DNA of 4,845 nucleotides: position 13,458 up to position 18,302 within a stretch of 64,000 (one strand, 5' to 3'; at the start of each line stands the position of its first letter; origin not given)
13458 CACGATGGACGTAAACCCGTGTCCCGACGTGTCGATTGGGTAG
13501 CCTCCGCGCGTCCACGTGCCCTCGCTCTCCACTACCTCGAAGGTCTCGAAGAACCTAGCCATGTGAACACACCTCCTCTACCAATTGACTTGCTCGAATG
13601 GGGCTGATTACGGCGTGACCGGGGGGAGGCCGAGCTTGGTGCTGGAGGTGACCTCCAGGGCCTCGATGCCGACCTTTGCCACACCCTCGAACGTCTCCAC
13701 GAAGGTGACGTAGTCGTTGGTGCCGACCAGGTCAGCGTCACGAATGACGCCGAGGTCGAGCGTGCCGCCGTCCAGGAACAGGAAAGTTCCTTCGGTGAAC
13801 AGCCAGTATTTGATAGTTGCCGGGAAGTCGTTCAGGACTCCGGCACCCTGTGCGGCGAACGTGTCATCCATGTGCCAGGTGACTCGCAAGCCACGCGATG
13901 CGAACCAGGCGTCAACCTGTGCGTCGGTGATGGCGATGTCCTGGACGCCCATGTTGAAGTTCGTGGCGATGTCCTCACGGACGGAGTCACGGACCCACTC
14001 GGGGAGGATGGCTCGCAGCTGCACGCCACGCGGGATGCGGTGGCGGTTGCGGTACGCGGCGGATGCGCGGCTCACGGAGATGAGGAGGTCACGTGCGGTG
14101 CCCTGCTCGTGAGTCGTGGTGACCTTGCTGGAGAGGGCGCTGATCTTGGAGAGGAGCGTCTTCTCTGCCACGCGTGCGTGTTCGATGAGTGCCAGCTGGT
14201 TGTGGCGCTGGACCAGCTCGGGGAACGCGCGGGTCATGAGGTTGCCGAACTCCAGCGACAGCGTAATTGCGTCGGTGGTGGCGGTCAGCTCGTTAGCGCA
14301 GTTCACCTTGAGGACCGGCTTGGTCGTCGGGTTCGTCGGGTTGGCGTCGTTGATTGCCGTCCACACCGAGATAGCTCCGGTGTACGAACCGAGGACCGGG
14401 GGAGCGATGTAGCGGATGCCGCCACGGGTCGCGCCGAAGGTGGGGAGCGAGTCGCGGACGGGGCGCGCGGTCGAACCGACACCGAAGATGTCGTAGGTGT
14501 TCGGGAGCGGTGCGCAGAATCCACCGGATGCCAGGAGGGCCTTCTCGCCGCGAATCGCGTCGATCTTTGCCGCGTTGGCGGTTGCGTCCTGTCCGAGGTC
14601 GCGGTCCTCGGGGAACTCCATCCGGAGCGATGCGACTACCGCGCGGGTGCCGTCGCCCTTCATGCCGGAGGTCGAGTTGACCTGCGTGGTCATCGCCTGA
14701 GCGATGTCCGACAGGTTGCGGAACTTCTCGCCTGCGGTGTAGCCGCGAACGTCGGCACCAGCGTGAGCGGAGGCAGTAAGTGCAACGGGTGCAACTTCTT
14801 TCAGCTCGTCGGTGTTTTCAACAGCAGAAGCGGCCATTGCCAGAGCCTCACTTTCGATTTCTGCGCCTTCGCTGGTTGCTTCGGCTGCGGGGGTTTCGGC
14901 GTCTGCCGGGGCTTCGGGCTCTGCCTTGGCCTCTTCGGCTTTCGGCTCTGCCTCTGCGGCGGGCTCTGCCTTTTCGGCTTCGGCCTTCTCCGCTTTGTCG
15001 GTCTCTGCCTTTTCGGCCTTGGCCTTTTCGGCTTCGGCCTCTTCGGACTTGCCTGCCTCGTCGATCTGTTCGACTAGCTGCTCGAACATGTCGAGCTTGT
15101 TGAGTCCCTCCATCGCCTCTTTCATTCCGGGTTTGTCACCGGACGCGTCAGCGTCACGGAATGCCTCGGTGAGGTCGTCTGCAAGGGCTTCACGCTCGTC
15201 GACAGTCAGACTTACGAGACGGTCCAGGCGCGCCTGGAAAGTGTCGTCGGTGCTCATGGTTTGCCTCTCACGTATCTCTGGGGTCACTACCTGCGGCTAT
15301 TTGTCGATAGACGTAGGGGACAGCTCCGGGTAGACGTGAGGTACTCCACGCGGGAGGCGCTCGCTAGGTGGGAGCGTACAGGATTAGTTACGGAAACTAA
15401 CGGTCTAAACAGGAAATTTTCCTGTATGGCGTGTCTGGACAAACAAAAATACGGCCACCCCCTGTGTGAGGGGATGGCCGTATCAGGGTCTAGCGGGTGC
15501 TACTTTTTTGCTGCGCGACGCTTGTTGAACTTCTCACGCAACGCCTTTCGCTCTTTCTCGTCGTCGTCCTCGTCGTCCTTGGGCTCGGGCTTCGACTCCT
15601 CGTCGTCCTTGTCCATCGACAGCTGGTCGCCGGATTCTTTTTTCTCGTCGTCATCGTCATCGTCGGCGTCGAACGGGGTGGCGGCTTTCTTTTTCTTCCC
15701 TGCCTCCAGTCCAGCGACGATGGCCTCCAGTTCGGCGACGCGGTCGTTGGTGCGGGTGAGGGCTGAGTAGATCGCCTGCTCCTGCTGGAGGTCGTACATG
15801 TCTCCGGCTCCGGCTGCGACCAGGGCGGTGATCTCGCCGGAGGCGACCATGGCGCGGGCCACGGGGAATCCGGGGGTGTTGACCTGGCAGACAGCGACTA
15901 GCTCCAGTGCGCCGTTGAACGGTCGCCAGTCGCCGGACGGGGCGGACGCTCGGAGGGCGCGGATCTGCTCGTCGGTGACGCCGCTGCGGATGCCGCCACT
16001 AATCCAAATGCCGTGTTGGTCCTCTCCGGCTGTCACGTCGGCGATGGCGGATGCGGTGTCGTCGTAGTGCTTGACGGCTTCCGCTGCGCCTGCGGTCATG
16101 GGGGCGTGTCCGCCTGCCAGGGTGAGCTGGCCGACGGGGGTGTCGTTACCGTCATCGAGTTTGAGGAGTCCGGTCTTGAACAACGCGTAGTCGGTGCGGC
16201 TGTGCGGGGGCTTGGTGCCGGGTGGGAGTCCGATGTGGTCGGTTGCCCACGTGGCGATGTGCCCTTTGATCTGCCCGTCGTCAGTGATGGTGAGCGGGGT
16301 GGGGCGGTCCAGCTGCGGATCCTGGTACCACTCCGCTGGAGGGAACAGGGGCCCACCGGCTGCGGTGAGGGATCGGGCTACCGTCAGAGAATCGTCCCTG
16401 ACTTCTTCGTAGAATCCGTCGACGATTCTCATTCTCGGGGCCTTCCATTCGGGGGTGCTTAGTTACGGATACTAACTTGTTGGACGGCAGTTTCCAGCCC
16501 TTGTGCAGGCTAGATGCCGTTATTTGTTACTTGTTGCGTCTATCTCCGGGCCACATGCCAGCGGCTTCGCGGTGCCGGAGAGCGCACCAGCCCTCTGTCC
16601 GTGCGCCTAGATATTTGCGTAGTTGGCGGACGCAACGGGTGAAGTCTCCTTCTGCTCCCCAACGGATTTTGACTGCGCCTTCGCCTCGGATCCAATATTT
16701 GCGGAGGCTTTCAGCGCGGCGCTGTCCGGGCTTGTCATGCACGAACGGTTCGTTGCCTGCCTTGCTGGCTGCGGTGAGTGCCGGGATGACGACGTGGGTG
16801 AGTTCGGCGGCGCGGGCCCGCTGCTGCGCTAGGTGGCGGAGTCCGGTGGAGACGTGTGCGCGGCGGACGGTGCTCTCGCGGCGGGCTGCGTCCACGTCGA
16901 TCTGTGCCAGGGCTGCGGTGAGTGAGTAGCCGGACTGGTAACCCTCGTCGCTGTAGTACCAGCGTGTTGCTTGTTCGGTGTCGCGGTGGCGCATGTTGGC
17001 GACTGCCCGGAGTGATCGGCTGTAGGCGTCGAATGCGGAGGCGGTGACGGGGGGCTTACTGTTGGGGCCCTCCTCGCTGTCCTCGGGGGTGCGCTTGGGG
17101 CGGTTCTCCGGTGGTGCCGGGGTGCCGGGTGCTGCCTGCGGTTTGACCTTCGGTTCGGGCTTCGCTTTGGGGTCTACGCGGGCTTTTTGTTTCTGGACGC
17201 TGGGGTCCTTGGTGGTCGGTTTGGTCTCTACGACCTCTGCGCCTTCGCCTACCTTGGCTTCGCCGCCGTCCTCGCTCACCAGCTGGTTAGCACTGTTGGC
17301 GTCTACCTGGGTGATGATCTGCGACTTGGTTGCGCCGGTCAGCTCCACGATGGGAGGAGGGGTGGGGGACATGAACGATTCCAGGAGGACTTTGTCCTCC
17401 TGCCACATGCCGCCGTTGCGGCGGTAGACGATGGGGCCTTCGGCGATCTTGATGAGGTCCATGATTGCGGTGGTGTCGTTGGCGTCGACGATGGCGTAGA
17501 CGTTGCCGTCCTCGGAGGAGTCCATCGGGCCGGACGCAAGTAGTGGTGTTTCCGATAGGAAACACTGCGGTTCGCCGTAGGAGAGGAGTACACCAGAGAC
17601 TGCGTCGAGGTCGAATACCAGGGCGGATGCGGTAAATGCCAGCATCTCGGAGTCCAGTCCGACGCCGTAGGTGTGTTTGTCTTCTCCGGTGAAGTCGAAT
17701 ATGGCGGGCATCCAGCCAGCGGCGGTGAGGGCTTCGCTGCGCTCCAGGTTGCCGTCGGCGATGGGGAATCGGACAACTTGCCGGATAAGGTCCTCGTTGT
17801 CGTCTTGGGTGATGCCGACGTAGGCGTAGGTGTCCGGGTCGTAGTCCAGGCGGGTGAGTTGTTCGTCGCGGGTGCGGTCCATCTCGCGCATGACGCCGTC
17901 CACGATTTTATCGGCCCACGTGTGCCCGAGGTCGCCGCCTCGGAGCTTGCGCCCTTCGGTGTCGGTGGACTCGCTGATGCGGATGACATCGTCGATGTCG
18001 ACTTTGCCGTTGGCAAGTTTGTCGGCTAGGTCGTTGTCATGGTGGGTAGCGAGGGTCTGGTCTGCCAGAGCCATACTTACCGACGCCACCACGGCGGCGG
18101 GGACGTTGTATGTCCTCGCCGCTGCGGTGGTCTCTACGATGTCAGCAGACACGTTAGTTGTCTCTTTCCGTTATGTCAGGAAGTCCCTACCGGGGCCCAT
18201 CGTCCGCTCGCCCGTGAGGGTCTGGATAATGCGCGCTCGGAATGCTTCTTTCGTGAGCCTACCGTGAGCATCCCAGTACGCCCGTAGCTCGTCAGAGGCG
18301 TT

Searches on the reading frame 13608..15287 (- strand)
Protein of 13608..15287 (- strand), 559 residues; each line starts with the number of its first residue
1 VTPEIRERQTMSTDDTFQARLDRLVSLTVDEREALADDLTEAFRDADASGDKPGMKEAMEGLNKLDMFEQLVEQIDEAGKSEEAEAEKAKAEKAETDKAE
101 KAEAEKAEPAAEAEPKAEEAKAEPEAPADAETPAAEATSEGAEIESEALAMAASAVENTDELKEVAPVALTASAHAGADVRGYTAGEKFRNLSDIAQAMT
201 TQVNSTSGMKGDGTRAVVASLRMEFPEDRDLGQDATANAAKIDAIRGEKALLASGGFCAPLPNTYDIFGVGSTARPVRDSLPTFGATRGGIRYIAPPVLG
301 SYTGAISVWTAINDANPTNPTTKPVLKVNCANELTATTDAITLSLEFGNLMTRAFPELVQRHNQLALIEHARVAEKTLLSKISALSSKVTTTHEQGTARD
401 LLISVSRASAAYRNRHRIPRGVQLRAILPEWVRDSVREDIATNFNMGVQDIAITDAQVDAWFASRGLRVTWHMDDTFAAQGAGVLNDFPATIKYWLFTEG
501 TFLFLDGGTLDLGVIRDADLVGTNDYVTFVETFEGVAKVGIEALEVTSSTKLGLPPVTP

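Call 6: search_protein_families(library=pfam, proteins=[window:13608-15287:-], max_evalue=0.01)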
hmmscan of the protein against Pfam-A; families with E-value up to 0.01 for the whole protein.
window:13608-15287:- (559 aa): 0 families

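Call 7: search_protein_families(library=phrogs, proteins=[window:13608-15287:-], max_evalue=0.01)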
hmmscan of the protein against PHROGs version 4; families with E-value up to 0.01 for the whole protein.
window:13608-15287:- (559 aa): 1 family
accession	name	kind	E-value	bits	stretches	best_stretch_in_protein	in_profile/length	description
phrog_777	-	head and packaging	1.3e-99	336.1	1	21-547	7-560/580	major head protein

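Call 23: search_dna_similar(query=window:13608-15287:-, collection=phages, mode=protein, max_rows=25)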
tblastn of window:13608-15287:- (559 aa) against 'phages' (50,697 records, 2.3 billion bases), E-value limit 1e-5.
Records with a match: 876; places in all: 876; records where one place covers at least 80% of the query: 0.
Best place of each record, by identity: 60-80% 13; <60% 863.
By first word of the organism name: Mycobacterium 495; Gordonia 198; Microbacterium 131; Arthrobacter 18; Streptomyces 17; Rhodococcus 3; Curtobacterium 2; Mycolicibacterium 2; Actinoplanes 2; Tsukamurella 2; and 6 more.
By host as written in the record: Mycobacterium smegmatis mc2 155 348; Gordonia terrae 3612 155; Mycobacterium smegmatis mc#155 83; Microbacterium foliorum NRRL B-24224 58; Microbacterium foliorum NRRL B-24224 SEA 29; Microbacterium paraoxydans NWU1 27; Gordonia terrae CAG3 16; - 12; and 53 more.
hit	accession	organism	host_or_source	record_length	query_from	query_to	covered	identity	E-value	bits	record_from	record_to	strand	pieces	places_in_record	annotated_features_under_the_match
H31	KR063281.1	Gordonia phage GMA2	Gordonia malaquae A448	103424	160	558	71%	65.6%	1e-155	498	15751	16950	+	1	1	putative structural protein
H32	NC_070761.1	Gordonia phage GMA2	Gordonia malaquae A448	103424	160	558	71%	65.6%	1e-155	498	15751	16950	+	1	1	major head protein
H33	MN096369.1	Gordonia phage Phendrix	Gordonia terrae 3612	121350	147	554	73%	63.8%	3e-155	497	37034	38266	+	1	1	74: major capsid hexamer protein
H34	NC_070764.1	Gordonia phage Phendrix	Gordonia terrae 3612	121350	147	554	73%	63.8%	3e-155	497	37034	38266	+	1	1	74: major head protein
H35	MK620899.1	Gordonia phage GodonK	Gordonia terrae 3612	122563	147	554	73%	63.8%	3e-155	497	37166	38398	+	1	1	76: major capsid hexamer protein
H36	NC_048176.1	Gordonia phage GodonK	Gordonia terrae 3612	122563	147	554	73%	63.8%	3e-155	497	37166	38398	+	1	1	76: major head protein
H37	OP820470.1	Gordonia phage Mareelih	Gordonia terrae CAG3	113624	149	556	73%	62.5%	9e-150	481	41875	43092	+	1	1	85: major capsid hexamer protein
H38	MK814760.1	Gordonia phage Forza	Gordonia terrae 3612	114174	149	556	73%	62.5%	9e-150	481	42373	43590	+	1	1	87: major capsid hexamer protein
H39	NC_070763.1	Gordonia phage Forza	Gordonia terrae 3612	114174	149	556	73%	62.5%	9e-150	481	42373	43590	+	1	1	87: major head protein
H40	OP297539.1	Gordonia phage BlueNGold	Gordonia terrae 3612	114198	149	556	73%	62.5%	9e-150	481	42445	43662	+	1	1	86: major capsid hexamer protein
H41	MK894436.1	Gordonia phage Boopy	Gordonia terrae 3612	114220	149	556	73%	62.5%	9e-150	481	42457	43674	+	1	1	87: major capsid hexamer protein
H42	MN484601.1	Gordonia phage Sixama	Gordonia terrae 3612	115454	145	556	74%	61.7%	9e-147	473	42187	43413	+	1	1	81: major capsid hexamer protein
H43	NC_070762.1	Gordonia phage Sixama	Gordonia terrae 3612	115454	145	556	74%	61.7%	9e-147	473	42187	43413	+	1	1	81: major head protein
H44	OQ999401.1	Actinomycetia phage DSL-LC01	Actinomycetia bacterium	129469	161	552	70%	51.4%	3e-107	358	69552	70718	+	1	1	major capsid protein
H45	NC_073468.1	Microbacterium phage Pumpernickel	Microbacterium paraoxydans NRRL B-14843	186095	145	552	73%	44.3%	5e-86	297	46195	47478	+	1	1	85: hypothetical protein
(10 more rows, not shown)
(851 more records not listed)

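Call 24: get_annotated_region(hit=H33, flank=14000)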
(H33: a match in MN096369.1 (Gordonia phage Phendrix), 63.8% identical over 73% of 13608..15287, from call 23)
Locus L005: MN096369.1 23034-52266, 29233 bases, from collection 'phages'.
description: Gordonia phage Phendrix, complete genome.
organism: Gordonia phage Phendrix (NCBI taxid 2593335)
taxonomy: Viruses; Duplodnaviria; Heunggongvirae; Uroviricota; Caudoviricetes; Godonkavirus; Godonkavirus phendrix
host: Gordonia terrae 3612; source: soil; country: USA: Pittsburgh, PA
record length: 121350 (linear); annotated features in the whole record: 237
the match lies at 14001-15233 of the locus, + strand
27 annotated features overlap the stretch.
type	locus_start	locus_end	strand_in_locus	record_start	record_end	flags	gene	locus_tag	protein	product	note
CDS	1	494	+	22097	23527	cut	61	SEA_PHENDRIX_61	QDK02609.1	hypothetical protein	-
CDS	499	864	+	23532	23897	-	62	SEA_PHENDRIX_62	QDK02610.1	hypothetical protein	-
CDS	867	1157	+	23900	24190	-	63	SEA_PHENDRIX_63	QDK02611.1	hypothetical protein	-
CDS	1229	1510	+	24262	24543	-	64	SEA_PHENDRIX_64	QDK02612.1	hypothetical protein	-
CDS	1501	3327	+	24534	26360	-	65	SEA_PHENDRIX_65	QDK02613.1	portal protein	-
CDS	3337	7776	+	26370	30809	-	66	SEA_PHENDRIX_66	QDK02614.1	hypothetical protein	-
CDS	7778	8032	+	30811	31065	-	67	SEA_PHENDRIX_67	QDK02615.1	hypothetical protein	-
CDS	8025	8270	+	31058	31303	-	68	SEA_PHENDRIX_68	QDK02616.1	hypothetical protein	-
CDS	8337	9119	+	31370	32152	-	69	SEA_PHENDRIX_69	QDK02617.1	hypothetical protein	-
CDS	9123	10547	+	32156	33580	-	70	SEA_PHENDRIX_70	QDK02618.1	hypothetical protein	-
CDS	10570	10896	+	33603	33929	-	71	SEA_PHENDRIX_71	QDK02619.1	hypothetical protein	-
CDS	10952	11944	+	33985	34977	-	72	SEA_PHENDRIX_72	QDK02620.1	hypothetical protein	-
CDS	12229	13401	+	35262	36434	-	73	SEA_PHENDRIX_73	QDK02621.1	exonuclease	-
CDS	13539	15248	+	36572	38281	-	74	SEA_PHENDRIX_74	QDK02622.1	major capsid hexamer protein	-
CDS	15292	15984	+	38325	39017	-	75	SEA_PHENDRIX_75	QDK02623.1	hypothetical protein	-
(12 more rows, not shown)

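Call 25: get_annotated_region(hit=H32, flank=14000)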
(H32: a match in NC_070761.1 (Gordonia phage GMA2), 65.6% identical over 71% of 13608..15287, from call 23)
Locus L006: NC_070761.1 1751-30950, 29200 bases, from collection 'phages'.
description: Gordonia phage GMA2, complete genome.
organism: Gordonia phage GMA2 (NCBI taxid 1647283)
taxonomy: Viruses; Duplodnaviria; Heunggongvirae; Uroviricota; Caudoviricetes; Gimaduovirus; Gimaduovirus GMA2
host: Gordonia malaquae A448; source: activated sludge wastewater; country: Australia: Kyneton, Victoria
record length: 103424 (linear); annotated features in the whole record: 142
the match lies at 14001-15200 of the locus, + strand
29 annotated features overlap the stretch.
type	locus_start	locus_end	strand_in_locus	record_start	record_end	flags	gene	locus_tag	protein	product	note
CDS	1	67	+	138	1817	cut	-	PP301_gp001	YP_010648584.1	terminase large subunit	Orf1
CDS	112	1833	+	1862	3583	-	-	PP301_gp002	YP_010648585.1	hypothetical protein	Orf2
CDS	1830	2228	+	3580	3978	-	-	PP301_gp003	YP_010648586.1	hypothetical protein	Orf3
CDS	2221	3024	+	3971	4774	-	-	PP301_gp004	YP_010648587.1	hypothetical protein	Orf4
CDS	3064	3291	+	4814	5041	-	-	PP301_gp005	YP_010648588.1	hypothetical protein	Orf5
CDS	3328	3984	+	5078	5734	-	-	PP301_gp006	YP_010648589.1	head morphogenesis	Orf6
CDS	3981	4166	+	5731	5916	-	-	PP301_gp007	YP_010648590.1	hypothetical protein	Orf7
CDS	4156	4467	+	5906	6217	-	-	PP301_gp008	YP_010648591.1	hypothetical protein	Orf8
CDS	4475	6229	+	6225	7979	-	-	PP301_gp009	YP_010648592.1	portal protein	Orf9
CDS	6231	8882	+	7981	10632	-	-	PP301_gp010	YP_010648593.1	head maturation protease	Orf10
CDS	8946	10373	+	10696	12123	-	-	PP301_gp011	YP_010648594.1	hypothetical protein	Orf11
CDS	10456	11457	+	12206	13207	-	-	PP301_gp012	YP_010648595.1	head maturation protease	Orf12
CDS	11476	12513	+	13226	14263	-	-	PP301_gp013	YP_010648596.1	hypothetical protein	Orf13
CDS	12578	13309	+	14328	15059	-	-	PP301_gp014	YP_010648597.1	hypothetical protein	Orf14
CDS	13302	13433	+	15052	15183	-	-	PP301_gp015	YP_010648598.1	hypothetical protein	Orf15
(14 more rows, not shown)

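Call 71: search_protein_families(library=pfam, proteins=[L005:3337-7776:+, L006:6231-8882:+], max_evalue=1)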
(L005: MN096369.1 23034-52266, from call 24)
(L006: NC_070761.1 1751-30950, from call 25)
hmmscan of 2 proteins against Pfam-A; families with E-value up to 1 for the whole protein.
L005:3337-7776:+ (1479 aa): 1 family
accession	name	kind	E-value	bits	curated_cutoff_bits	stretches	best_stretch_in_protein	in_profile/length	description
PF23719.1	VapB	-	0.11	13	27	1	554-578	57-81/97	Antitoxin VapB-like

L006:6231-8882:+ (883 aa): 2 families
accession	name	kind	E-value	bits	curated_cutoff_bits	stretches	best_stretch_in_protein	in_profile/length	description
PF23474.1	Acb1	-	0.00079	19.6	27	1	741-841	21-110/144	Anti-CBASS protein Acb1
PF13563.12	2_5_RNA_ligase2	-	0.0013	19.2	27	1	753-865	24-147/152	2'-5' RNA ligase superfamily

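Call 89: search_protein_families(library=ncbifam, proteins=[L005:8337-9119:+], max_evalue=0.01)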
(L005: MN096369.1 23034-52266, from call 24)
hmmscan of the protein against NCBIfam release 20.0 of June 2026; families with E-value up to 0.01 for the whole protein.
L005:8337-9119:+ (260 aa): 0 families

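Call 95: search_protein_families(library=phrogs, proteins=[L005:8337-9119:+, L005:9123-10547:+, L005:3337-7776:+], max_evalue=0.001)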
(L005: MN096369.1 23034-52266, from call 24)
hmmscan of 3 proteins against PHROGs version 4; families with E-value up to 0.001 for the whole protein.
L005:8337-9119:+ (260 aa): 0 families

L005:9123-10547:+ (474 aa): 2 families
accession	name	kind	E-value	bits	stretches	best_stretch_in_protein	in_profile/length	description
phrog_6439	-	unknown function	1e-27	97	1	405-474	8-78/82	-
phrog_21406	-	unknown function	3.1e-10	39.2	1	411-470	1212-1279/1668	-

L005:3337-7776:+ (1479 aa): 0 families

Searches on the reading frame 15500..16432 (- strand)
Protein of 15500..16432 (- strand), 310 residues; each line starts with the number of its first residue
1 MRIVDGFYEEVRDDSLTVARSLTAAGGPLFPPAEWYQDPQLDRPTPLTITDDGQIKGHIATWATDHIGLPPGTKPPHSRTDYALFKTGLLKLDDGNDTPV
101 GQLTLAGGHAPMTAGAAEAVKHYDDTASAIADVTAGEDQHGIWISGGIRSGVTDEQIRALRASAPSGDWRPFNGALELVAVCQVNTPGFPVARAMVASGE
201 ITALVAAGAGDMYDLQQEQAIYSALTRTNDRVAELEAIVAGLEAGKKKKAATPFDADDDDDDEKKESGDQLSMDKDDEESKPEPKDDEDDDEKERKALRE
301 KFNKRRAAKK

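Call 6: search_protein_families(library=pfam, proteins=[window:15500-16432:-], max_evalue=0.01)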
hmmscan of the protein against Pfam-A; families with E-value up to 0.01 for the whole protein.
window:15500-16432:- (310 aa): 0 families

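Call 7: search_protein_families(library=phrogs, proteins=[window:15500-16432:-], max_evalue=0.01)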
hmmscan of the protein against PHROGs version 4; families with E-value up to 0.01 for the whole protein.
window:15500-16432:- (310 aa): 5 families
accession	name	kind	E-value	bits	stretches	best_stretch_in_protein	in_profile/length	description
phrog_859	-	head and packaging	1.3e-63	216.7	1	14-259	539-768/807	portal protein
phrog_21470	-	unknown function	3.3e-56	192.1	1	23-250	214-440/500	-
phrog_18402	-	head and packaging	1.4e-54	186.9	1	17-209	5-193/861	head maturation protease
phrog_29860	-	head and packaging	5.5e-54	184.8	1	14-271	3-254/405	virion structural protein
phrog_21406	-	unknown function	1e-25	90.6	1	26-211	605-797/1668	-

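Call 89: search_protein_families(library=ncbifam, proteins=[window:15500-16432:-], max_evalue=0.01)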
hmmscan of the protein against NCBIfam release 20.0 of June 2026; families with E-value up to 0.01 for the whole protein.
window:15500-16432:- (310 aa): 1 family
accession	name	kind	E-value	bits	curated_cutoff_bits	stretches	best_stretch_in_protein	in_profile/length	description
NF052588.1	RnaseEMycob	equivalog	0.0029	15.4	1400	1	178-294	782-899/945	ribonuclease E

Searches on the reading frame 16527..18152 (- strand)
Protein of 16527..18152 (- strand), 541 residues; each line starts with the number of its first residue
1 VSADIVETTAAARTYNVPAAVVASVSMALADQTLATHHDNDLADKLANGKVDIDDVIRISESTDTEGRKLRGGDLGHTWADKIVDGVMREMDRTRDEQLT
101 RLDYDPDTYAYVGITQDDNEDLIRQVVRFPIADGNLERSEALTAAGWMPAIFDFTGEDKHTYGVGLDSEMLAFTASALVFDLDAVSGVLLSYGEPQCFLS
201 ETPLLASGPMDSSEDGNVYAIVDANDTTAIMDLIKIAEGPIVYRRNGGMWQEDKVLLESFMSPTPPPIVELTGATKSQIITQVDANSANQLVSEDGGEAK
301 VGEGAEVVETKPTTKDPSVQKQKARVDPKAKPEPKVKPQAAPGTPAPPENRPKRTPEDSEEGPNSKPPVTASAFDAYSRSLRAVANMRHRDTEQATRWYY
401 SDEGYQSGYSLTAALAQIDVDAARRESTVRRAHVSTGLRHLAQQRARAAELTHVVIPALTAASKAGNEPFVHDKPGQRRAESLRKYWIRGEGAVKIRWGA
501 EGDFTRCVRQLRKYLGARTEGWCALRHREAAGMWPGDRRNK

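Call 6: search_protein_families(library=pfam, proteins=[window:16527-18152:-], max_evalue=0.01)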
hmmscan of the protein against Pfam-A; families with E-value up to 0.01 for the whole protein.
window:16527-18152:- (541 aa): 0 families

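Call 7: search_protein_families(library=phrogs, proteins=[window:16527-18152:-], max_evalue=0.01)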
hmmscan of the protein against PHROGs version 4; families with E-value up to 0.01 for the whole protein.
window:16527-18152:- (541 aa): 2 families
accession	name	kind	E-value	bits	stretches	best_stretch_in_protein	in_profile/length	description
phrog_6439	-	unknown function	2.5e-24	86.1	1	472-541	7-78/82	-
phrog_21406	-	unknown function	9.1e-08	31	1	460-537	1196-1279/1668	-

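Call 89: search_protein_families(library=ncbifam, proteins=[window:16527-18152:-], max_evalue=0.01)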
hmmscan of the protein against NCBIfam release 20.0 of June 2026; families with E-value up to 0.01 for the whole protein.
window:16527-18152:- (541 aa): 0 families
